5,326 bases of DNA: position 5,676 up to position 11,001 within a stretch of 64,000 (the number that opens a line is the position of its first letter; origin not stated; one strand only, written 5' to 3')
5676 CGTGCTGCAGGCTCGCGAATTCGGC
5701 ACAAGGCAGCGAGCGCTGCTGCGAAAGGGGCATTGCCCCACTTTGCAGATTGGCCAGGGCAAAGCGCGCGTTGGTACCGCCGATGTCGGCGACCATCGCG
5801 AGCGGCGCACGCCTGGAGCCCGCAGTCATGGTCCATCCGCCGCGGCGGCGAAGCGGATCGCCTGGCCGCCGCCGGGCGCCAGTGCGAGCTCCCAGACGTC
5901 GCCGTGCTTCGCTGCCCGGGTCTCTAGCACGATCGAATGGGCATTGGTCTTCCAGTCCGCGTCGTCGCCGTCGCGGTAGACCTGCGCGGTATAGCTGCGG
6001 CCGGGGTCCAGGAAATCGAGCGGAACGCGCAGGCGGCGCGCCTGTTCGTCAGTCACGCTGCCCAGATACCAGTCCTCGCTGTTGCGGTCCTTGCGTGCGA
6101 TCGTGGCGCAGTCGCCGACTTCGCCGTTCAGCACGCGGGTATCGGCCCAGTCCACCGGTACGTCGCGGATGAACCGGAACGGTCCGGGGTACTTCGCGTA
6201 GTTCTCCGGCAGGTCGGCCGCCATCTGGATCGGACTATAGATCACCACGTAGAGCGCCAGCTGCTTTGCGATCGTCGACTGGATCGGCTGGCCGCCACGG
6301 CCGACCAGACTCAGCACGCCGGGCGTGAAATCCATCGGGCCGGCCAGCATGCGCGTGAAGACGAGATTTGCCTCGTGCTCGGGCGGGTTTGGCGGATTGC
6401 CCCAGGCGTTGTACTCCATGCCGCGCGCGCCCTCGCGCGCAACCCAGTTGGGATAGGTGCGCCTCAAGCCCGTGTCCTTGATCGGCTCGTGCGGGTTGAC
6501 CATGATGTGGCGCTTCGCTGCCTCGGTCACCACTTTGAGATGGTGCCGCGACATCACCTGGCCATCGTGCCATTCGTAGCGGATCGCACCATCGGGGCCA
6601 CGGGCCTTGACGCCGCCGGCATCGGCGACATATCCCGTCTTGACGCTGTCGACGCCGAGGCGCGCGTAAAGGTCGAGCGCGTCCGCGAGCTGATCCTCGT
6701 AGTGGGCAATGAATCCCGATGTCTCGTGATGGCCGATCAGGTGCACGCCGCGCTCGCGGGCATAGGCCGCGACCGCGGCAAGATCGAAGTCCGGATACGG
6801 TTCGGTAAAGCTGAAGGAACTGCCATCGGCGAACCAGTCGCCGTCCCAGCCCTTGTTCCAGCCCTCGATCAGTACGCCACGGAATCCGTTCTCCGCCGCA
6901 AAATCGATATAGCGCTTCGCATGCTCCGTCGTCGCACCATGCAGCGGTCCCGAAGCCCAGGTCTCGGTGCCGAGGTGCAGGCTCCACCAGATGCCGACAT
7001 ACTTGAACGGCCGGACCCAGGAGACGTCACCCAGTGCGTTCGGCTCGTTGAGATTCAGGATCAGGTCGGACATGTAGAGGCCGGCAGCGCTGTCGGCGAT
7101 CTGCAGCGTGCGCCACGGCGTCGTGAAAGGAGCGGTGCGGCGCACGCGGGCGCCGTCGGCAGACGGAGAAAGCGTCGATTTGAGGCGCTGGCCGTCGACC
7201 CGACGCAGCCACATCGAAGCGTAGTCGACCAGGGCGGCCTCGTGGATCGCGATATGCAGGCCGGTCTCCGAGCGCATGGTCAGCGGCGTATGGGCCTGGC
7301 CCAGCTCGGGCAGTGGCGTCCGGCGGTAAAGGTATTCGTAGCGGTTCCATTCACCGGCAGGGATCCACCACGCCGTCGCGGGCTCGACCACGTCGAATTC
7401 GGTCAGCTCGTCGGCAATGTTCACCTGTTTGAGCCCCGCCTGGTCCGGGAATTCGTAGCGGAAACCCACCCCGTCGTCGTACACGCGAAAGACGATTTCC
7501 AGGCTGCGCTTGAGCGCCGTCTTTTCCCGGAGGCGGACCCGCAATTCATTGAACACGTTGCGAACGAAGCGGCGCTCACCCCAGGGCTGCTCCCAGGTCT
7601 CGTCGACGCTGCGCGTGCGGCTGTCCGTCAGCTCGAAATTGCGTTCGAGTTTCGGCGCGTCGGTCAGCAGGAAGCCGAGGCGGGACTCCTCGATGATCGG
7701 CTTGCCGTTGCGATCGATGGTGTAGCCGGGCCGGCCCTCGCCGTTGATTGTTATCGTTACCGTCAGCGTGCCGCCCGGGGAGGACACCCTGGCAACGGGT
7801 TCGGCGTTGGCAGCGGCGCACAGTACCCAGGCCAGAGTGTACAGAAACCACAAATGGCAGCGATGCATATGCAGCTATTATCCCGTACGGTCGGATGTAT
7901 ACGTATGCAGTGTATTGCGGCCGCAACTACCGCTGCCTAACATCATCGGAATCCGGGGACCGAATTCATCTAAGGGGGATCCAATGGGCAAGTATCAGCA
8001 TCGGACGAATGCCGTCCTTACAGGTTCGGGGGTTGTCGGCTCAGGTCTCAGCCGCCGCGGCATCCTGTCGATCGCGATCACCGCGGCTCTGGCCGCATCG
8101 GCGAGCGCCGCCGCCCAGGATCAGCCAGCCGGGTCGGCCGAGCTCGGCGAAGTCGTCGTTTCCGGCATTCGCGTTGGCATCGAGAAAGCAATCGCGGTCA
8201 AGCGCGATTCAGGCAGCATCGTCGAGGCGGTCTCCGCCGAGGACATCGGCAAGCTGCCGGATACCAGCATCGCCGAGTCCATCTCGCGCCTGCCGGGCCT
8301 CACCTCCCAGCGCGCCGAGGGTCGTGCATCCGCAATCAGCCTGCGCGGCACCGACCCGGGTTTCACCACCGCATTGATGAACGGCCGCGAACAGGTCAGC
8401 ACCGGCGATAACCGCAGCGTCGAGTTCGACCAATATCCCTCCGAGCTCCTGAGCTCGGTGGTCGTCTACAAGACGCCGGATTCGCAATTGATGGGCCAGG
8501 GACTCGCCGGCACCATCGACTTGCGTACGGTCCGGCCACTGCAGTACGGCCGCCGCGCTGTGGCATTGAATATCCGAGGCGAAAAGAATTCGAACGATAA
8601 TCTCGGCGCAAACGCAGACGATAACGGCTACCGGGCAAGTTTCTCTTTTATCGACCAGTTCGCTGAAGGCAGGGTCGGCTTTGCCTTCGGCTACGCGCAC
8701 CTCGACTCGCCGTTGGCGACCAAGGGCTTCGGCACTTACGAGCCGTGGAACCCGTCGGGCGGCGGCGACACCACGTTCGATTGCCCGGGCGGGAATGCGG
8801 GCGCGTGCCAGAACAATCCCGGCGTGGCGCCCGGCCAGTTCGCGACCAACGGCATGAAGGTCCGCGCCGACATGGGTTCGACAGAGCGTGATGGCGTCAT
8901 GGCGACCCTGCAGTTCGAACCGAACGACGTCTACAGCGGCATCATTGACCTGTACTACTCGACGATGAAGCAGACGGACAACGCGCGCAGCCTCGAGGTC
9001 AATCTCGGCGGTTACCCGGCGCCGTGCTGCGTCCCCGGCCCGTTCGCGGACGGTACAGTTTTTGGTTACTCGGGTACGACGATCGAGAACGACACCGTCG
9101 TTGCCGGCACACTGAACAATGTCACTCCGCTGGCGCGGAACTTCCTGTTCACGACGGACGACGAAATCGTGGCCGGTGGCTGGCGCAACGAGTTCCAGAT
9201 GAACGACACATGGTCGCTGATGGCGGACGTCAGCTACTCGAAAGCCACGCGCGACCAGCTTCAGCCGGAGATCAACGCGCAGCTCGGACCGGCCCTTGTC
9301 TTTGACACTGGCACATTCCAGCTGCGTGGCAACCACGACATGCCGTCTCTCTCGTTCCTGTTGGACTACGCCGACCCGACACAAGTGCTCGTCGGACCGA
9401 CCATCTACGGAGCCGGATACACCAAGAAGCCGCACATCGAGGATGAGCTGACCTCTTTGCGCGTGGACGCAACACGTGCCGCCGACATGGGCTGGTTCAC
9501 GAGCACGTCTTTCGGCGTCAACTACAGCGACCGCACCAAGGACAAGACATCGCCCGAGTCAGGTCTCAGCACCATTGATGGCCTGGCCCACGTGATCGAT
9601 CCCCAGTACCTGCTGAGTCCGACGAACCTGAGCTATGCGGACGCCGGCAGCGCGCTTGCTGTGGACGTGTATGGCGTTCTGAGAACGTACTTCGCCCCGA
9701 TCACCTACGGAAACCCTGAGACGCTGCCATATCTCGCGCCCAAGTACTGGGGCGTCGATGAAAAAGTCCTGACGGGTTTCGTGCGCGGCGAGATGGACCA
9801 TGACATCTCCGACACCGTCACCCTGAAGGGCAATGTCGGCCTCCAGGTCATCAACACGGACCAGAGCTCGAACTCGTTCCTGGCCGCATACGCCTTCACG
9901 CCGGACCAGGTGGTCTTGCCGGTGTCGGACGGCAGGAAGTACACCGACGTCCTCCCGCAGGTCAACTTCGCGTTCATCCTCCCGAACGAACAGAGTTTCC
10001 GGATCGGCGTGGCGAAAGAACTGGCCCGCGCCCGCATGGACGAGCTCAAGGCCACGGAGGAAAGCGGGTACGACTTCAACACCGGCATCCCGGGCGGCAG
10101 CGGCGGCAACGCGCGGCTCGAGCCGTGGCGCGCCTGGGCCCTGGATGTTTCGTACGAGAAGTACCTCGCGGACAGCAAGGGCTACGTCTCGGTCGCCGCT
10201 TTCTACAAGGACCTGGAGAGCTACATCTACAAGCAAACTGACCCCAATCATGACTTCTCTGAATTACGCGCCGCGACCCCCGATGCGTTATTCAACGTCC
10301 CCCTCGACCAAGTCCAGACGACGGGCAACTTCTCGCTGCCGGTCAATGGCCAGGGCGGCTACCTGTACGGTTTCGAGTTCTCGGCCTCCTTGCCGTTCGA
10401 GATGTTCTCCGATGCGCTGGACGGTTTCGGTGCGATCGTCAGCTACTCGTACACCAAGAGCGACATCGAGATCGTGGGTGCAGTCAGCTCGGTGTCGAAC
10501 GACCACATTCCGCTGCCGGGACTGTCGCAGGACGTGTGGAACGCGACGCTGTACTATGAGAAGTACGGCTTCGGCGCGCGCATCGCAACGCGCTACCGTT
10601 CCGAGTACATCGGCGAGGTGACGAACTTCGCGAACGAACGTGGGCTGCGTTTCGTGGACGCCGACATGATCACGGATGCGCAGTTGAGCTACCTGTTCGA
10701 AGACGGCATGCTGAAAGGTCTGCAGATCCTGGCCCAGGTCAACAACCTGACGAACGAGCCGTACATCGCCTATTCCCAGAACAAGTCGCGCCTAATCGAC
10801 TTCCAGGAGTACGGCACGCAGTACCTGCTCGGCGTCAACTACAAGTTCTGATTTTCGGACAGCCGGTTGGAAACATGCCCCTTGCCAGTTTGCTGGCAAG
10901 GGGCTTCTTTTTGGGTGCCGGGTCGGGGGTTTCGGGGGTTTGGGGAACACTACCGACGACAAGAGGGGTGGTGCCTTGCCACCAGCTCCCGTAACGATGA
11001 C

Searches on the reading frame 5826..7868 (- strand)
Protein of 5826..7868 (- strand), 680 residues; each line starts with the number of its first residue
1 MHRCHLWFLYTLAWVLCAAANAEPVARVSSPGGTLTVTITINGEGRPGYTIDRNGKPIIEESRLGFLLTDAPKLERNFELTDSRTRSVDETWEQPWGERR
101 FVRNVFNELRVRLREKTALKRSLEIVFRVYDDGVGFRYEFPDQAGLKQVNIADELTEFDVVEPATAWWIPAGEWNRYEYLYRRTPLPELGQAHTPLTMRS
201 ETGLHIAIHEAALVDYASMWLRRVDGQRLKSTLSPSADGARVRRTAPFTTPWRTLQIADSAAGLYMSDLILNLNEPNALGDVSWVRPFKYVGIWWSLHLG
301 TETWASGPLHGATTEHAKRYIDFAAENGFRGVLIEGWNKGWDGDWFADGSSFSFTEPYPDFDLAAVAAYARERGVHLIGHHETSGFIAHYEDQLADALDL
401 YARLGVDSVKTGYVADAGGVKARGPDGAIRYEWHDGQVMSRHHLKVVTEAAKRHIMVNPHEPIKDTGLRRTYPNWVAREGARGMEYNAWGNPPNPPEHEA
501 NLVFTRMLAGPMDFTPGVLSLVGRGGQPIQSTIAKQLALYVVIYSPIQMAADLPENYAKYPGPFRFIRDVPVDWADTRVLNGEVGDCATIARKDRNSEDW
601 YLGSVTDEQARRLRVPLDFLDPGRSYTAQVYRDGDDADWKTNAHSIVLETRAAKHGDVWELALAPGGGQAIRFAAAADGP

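Call 27: search_protein_families(library=pfam, proteins=[window:5826-7868:-], max_evalue=0.0001)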
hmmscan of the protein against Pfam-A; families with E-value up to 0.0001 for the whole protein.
window:5826-7868:- (680 aa): 3 families
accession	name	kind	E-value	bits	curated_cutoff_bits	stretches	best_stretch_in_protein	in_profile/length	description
PF10566.15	Glyco_hydro_97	-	3.4e-105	351.8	32.5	1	281-571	1-275/275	Glycoside hydrolase 97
PF14508.12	GH97_N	-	2.4e-70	237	25.3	1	28-276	1-229/229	Glycosyl-hydrolase 97 N-terminal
PF14509.12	GH97_C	-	3.8e-29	101.2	25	1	573-673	1-96/97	Glycosyl-hydrolase 97 C-terminal, oligomerisation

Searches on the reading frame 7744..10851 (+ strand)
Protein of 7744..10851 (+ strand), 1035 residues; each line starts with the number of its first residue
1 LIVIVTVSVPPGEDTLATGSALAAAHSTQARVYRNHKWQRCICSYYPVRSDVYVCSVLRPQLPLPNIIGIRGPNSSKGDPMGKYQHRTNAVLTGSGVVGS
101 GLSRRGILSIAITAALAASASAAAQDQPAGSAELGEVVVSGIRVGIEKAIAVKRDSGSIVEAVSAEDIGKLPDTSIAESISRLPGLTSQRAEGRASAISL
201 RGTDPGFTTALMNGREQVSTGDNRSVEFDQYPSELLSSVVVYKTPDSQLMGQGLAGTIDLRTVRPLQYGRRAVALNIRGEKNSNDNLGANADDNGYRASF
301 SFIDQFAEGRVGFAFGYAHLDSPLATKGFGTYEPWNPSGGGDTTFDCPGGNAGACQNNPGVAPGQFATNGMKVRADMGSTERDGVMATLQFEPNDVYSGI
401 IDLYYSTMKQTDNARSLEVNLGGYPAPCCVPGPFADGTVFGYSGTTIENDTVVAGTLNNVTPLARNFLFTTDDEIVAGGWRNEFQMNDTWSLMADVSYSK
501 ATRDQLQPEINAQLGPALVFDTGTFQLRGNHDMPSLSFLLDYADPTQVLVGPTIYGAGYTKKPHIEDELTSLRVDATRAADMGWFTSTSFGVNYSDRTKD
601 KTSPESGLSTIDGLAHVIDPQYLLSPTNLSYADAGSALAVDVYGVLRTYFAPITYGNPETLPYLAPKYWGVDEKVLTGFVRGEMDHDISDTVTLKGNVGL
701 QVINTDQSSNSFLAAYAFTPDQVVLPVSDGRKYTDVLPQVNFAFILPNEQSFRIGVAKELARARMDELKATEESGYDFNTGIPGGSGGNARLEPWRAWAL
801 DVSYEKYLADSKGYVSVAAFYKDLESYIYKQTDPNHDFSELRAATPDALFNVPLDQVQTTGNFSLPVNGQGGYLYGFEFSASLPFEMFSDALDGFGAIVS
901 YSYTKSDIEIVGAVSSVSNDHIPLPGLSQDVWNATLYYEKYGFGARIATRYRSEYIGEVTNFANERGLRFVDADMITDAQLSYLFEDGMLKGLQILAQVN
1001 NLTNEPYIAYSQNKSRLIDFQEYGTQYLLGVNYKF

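Call 27: search_protein_families(library=pfam, proteins=[window:7744-10851:+], max_evalue=0.0001)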
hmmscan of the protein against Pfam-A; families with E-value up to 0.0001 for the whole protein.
window:7744-10851:+ (1035 aa): 1 family
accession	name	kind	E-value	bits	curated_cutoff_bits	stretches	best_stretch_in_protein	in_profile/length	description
PF07715.20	Plug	-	4.6e-17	62.9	23.9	1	153-256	2-105/107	TonB-dependent Receptor Plug Domain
